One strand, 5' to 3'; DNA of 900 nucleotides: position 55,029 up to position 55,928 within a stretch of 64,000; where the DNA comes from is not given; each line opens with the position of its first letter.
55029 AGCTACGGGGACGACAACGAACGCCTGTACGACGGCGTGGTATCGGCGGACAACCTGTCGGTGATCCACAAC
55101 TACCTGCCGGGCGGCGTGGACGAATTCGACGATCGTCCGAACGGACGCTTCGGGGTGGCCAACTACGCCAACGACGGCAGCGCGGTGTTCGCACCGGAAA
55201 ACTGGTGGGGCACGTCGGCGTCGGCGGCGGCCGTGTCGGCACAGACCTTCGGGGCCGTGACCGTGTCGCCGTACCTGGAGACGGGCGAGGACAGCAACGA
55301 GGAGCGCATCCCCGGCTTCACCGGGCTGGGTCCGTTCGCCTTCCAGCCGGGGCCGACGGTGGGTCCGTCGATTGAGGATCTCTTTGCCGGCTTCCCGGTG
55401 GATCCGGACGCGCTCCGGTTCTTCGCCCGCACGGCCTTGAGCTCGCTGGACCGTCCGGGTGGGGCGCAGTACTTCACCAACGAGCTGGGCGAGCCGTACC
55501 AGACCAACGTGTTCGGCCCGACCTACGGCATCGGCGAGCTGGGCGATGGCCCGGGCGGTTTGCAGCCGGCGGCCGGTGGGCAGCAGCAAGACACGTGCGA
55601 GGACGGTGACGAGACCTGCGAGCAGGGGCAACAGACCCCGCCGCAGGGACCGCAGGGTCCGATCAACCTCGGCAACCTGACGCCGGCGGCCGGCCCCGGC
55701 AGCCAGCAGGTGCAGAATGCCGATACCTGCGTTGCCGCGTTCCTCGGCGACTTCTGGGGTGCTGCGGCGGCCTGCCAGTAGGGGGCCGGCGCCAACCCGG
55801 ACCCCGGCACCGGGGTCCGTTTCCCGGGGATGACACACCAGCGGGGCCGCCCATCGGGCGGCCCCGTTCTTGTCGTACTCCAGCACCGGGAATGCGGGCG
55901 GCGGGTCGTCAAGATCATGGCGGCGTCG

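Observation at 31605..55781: Orphan giant (~8,058 aa) TpsA-type exoprotein with no TpsB transporter in 64 kb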

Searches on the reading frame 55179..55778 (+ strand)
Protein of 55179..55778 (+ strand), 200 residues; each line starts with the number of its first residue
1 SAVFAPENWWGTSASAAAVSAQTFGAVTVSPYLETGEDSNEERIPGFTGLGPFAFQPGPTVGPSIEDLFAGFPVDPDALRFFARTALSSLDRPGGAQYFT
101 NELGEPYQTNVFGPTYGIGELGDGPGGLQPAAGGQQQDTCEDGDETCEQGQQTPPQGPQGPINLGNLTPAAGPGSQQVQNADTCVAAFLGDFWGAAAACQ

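Call 30: find_homologous_proteins(query=window:55179-55778:+, max_evalue=0.001)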
Query window:55179-55778:+ (200 aa): 1 proteins with E <= 0.001 among 512 candidates.
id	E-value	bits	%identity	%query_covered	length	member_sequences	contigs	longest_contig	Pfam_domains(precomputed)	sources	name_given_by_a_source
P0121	4.9e-25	107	57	65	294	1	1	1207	-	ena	-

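Call 56: search_protein_representatives(protein=window:55179-55778:+)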
Query: 200 residues. Proteins with E-value up to 0.001 (for the whole library): 17; up to 1e-10: 12; up to 1e-30: 1. The best 17 are listed.
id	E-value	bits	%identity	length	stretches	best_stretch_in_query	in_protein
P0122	4.0e-41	157.5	53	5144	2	7-200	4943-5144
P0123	6.2e-26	107.8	55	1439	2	7-134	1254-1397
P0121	1.6e-25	106.5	64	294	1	62-200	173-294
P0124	2.9e-23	99.1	46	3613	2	7-135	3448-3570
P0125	5.7e-23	98.2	48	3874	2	7-125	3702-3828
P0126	6.8e-23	97.9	49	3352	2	7-124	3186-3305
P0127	2.1e-18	83.2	44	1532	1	7-200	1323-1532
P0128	5.5e-17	78.6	51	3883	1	3-174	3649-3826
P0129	1.4e-13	67.4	47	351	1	3-177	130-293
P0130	4.1e-12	62.7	41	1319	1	49-200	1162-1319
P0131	1.1e-11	61.3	40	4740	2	3-177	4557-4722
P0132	2.6e-11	60.0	43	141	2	119-200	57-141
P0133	5.5e-10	55.7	44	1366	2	114-200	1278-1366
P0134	8.6e-10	55.1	40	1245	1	59-200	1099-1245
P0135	7.3e-07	45.5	50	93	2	154-199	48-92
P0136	8.6e-05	38.7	39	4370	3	7-134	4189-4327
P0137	3.3e-04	36.8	37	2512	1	4-142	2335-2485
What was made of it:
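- Tried and rejected: The exhaustive representative search was needed to find it (call 56).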

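Call 58: find_encoding_contigs(protein=P0123, flank=10000, max_places=3)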
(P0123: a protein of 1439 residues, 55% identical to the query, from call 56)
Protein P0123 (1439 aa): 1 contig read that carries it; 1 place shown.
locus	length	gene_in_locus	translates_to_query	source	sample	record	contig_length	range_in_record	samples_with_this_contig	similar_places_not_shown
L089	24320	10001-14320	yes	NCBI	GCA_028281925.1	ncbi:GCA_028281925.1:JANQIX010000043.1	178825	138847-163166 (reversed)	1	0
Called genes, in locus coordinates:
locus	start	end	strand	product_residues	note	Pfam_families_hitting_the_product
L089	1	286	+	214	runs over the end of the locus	PF00697:PRAI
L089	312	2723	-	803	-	PF25392:MS_channel_TM1, PF21088:MS_channel_1st, PF00924:MS_channel_2nd, PF21082:MS_channel_3rd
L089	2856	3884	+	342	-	PF00211:Guanylate_cyc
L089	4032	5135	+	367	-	PF13433:Peripla_BP_5, PF13458:Peripla_BP_6, PF01094:ANF_receptor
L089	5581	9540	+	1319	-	PF05860:TPS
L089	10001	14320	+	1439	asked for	PF05860:TPS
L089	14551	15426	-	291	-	PF00106:adh_short, PF08659:KR, PF13561:adh_short_C2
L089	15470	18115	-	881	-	PF03200:Glyco_hydro_63 (faint), PF22422:MGH1-like_GH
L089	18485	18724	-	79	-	PF13441:Gly-zipper_YMGG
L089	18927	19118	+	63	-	-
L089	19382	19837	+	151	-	PF00571:CBS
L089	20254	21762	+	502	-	PF00009:GTP_EFTU, PF22042:EF-G_D2, PF03144:GTP_EFTU_D2, PF16658:RF3_C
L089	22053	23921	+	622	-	PF00512:HisKA, PF02518:HATPase_c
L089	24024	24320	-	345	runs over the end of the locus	PF04055:Radical_SAM, PF06463:Mob_synth_C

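Call 59: find_encoding_contigs(protein=P0127, flank=10000, max_places=3)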
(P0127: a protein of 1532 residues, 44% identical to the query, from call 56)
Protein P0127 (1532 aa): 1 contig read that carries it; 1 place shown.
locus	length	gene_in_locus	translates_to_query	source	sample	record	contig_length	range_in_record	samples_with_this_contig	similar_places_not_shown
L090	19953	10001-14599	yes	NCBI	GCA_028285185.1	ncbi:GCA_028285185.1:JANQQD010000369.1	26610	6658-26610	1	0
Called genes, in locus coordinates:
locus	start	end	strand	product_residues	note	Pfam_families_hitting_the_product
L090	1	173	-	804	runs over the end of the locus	PF25392:MS_channel_TM1, PF21088:MS_channel_1st, PF00924:MS_channel_2nd, PF21082:MS_channel_3rd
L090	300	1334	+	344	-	PF00211:Guanylate_cyc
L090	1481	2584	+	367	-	PF13433:Peripla_BP_5, PF13458:Peripla_BP_6, PF01094:ANF_receptor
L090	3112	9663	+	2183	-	PF05860:TPS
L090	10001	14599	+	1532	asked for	PF05860:TPS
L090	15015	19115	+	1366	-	PF05860:TPS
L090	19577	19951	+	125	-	?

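Call 60: find_encoding_contigs(protein=P0131, flank=10000, max_places=3)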
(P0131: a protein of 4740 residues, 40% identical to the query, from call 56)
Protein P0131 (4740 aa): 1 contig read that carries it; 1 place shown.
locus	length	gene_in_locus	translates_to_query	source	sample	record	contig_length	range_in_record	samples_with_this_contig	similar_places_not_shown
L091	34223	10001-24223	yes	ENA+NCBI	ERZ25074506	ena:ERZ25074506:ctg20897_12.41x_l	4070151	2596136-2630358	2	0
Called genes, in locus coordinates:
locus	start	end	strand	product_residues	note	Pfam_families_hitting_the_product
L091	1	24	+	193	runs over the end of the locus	-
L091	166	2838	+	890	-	PF00133:tRNA-synt_1, PF09334:tRNA-synt_1g (weak), PF13603:tRNA-synt_1_2 (weak), PF09334:tRNA-synt_1g (weak), PF08264:Anticodon_1, PF10458:Val_tRNA-synt_C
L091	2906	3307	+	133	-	PF19649:DUF6152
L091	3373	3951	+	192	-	-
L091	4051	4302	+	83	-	PF15731:MqsA_antitoxin (weak), PF13560:HTH_31 (weak), PF12844:HTH_19 (weak), PF01381:HTH_3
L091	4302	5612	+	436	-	PF13657:Couple_hipA, PF07804:HipA_C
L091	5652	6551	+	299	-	PF05721:PhyH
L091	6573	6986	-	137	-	PF00903:Glyoxalase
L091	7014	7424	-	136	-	PF01042:Ribonuc_L-PSP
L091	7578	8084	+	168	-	-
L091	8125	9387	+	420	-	PF00070:Pyr_redox (faint), PF00890:FAD_binding_2 (weak), PF01266:DAO, PF03486:HI0933_like (faint), PF07992:Pyr_redox_2 (faint), PF13450:NAD_binding_8 (weak)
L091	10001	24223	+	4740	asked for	PF13229:Beta_helix (faint)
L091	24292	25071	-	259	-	PF27765:UCP032817-like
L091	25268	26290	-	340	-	PF14226:DIOX_N, PF03171:2OG-FeII_Oxy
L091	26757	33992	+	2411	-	PF05860:TPS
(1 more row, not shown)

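Call 61: find_encoding_contigs(protein=P0136, flank=10000, max_places=3)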
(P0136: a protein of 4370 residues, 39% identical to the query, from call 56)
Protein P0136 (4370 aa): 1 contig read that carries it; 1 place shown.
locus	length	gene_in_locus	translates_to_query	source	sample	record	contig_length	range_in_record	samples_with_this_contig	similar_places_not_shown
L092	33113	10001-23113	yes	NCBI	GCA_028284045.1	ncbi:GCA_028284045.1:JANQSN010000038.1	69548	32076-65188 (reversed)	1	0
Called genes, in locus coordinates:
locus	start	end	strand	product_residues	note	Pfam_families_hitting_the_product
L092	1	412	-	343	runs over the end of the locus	PF02608:Bmp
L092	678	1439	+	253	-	PF07277:SapC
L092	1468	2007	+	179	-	-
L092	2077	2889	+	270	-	-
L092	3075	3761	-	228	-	PF06035:Peptidase_C93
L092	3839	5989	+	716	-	PF08448:PAS_4, PF13487:HD_5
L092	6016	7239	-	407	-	PF08238:Sel1 (faint)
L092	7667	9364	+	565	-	PF08479:POTRA_2, PF03865:ShlB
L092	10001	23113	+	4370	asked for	-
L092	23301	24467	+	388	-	PF06187:DUF993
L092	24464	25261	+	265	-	PF00106:adh_short, PF08659:KR, PF13561:adh_short_C2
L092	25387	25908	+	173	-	PF07087:DUF1353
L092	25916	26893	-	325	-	PF00294:PfkB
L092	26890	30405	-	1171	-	PF13514:AAA_27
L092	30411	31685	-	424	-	PF00149:Metallophos, PF12850:Metallophos_2 (weak)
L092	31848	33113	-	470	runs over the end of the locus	PF10098:DUF2336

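Call 62: find_encoding_contigs(protein=P0137, flank=10000, max_places=3)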
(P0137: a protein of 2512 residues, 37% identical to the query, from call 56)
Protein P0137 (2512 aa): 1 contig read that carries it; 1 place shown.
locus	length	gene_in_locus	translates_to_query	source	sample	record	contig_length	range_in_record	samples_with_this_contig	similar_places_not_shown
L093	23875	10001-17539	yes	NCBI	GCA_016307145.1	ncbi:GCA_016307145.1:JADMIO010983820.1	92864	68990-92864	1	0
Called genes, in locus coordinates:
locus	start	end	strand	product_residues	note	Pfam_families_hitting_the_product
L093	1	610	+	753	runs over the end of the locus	PF19838:LptD_2 (weak), PF04453:LptD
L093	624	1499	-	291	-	PF00795:CN_hydrolase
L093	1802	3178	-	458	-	PF00202:Aminotran_3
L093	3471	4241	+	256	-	-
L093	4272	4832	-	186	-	-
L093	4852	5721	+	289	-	PF01471:PG_binding_1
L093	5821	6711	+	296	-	PF05721:PhyH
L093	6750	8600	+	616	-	PF01471:PG_binding_1 (weak)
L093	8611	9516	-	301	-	-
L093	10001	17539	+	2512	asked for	PF05860:TPS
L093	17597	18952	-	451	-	PF00120:Gln-synt_C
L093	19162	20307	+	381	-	-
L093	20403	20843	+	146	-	-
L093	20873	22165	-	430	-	PF01266:DAO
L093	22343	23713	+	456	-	PF01565:FAD_binding_4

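Call 63: find_homologous_proteins(query=L092:7667-9361:+, max_evalue=1e-20)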
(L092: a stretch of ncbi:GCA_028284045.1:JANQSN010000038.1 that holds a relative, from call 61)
Query L092:7667-9361:+ (565 aa): 463 proteins with E <= 1e-20 among 8000 candidates; the best 120 are listed.
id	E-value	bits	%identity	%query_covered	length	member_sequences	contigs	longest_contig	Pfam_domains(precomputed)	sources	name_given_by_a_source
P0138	0.0e+0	1246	100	100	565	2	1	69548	PF08479.17,PF03865.20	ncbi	-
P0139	0.0e+0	1058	84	99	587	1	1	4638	PF08479.17,PF03865.20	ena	-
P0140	7.6e-194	664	59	97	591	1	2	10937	PF08479.17,PF03865.20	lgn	-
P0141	1.1e-186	640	55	100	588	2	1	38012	PF08479.17,PF03865.20,PF01103.30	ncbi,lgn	-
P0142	3.4e-157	543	51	98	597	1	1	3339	PF08479.17,PF03865.20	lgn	-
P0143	4.5e-154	533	49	98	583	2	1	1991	PF08479.17,PF03865.20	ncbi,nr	ncbi:MAG: BamA/TamA family outer membrane protein [Rhodospirillaceae bacterium]|nr:BamA/TamA family 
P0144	4.8e-154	532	51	97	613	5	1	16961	PF08479.17,PF03865.20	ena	-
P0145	1.4e-153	531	51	99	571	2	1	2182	PF08479.17,PF03865.20,PF01103.30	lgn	-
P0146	6.2e-153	529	51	97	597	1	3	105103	PF08479.17,PF03865.20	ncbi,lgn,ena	-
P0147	3.3e-151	523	49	99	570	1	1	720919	PF08479.17,PF03865.20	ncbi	ncbi:MAG: ShlB/FhaC/HecB family hemolysin secretion/activation protein [Alphaproteobacteria bacteriu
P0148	5.3e-150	519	48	98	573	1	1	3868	PF08479.17,PF03865.20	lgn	-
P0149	7.0e-150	519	50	95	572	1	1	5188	PF08479.17,PF03865.20,PF01103.30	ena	-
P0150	3.3e-149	516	48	95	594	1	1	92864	PF08479.17,PF03865.20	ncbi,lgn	-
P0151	9.2e-149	515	50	95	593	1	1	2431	PF08479.17,PF03865.20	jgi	jgi:hemolysin activation/secretion protein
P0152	1.9e-148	514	49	99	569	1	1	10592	PF08479.17,PF03865.20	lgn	-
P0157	1.5e-145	504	49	98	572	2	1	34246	PF08479.17,PF03865.20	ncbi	-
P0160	6.6e-134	466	46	93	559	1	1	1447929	PF08479.17,PF03865.20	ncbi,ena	-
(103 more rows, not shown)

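Call 64: find_encoding_contigs(protein=P0150, flank=10000, max_places=2)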
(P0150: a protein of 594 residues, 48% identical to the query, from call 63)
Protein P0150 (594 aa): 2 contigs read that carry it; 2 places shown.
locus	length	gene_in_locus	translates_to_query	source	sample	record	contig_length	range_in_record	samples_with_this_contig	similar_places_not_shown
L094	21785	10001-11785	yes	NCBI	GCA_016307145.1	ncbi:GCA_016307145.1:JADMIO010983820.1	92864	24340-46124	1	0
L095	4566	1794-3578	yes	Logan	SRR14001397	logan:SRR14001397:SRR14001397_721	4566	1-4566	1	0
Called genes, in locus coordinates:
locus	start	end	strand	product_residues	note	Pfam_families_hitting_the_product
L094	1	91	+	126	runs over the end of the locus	PF00581:Rhodanese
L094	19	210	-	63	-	-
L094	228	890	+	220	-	PF04831:POPDC1-3, PF00027:cNMP_binding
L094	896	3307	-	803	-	PF17660:BTRD1, PF00144:Beta-lactamase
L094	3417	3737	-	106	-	-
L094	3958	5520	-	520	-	PF13238:AAA_18 (weak), PF13671:AAA_33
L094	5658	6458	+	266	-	PF20240:DUF6597, PF00165:HTH_AraC (faint), PF12833:HTH_18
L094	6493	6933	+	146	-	PF00903:Glyoxalase, PF18029:Glyoxalase_6 (weak)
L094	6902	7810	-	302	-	PF00892:EamA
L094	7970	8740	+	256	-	PF00459:Inositol_P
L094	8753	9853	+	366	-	PF08238:Sel1, PF01471:PG_binding_1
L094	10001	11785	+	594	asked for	PF08479:POTRA_2, PF03865:ShlB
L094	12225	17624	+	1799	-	PF05860:TPS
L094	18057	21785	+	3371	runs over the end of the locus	PF05860:TPS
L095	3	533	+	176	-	?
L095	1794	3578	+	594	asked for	PF08479:POTRA_2, PF03865:ShlB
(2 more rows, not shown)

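Call 65: find_encoding_contigs(protein=P0141, flank=10000, max_places=2)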
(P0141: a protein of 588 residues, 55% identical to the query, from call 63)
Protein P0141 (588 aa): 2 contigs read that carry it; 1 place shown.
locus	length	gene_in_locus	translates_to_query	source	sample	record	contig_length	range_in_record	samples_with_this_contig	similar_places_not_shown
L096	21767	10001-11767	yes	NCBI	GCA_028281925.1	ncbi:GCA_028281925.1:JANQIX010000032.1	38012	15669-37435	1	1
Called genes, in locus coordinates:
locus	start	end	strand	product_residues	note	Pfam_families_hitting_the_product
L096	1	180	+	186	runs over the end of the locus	-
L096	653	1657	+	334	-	PF14315:DUF4380 (faint)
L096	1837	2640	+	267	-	PF00230:MIP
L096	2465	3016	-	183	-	-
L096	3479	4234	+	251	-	PF07277:SapC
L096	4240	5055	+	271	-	-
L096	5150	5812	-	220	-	PF06035:Peptidase_C93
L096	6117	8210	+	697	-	PF00989:PAS (weak), PF08448:PAS_4, PF13487:HD_5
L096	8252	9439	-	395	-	PF08238:Sel1, PF01471:PG_binding_1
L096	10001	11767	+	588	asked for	PF08479:POTRA_2, PF03865:ShlB, PF01103:Omp85 (faint)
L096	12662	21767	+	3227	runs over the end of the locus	?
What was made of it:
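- On TpsA passenger of type Vb (two-partner) secretion: In relatives the feature is met: L092, L094 and L096 (calls 61, 64, 65).
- Relatives have canonical TpsBs at separate loci, including in the MAG that carries the closest unlinked copies (calls 61, 64, 65).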

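Call 75: list_cluster_members(proteins=[P0143, P0141, P0140, P0142, P0145, P0146, P0147, P0157, P0148, P0160])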
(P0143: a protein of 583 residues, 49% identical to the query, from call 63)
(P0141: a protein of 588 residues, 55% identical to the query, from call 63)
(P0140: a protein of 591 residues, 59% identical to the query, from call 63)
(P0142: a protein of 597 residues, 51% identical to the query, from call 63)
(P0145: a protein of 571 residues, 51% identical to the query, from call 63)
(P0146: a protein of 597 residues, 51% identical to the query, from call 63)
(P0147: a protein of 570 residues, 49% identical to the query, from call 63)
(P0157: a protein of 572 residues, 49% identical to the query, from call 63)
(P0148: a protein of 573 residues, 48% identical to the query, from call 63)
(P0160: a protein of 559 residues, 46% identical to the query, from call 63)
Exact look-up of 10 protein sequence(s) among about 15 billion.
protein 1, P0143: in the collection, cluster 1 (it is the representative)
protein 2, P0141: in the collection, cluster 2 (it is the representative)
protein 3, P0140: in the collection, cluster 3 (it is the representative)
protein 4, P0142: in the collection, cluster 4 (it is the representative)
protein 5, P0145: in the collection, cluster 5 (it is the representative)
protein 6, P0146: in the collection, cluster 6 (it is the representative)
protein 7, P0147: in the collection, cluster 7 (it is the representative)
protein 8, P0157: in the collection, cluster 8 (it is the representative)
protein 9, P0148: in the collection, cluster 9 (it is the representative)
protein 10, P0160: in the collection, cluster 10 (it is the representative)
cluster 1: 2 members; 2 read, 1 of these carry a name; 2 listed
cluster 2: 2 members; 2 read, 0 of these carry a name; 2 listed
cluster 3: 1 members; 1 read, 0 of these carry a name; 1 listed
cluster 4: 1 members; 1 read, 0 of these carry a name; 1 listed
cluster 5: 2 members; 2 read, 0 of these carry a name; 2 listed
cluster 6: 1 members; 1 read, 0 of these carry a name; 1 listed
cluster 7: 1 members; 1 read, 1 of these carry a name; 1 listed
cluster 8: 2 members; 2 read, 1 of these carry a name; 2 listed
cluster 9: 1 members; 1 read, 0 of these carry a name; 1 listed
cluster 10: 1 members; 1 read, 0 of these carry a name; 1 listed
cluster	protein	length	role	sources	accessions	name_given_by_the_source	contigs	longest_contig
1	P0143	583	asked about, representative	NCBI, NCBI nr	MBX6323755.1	MAG: BamA/TamA family outer membrane protein [Rhodospirillaceae bacterium] | BamA/TamA family outer membrane protein [Rhodospirillaceae bacterium]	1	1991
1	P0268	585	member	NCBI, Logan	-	-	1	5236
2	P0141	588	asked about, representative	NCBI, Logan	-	-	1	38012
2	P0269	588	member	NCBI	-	-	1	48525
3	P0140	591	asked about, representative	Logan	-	-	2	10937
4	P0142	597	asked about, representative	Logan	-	-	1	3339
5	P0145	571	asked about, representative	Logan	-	-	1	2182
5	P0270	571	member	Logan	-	-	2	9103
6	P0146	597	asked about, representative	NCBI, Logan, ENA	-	-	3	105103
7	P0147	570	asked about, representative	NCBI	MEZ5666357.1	MAG: ShlB/FhaC/HecB family hemolysin secretion/activation protein [Alphaproteobacteria ...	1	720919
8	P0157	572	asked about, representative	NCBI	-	-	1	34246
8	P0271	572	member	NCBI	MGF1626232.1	MAG: ShlB/FhaC/HecB family hemolysin secretion/activation protein [Alphaproteobacteria ...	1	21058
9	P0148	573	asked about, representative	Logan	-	-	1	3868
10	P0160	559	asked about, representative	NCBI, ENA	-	-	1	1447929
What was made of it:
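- The TpsB hits with NCBI accessions come from other assemblies (call 75). No TpsB from the source MAG was recovered (call 75).
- Tried and rejected: The only 'Rhodospirillaceae bacterium' TpsB hit belongs to another assembly (call 75).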
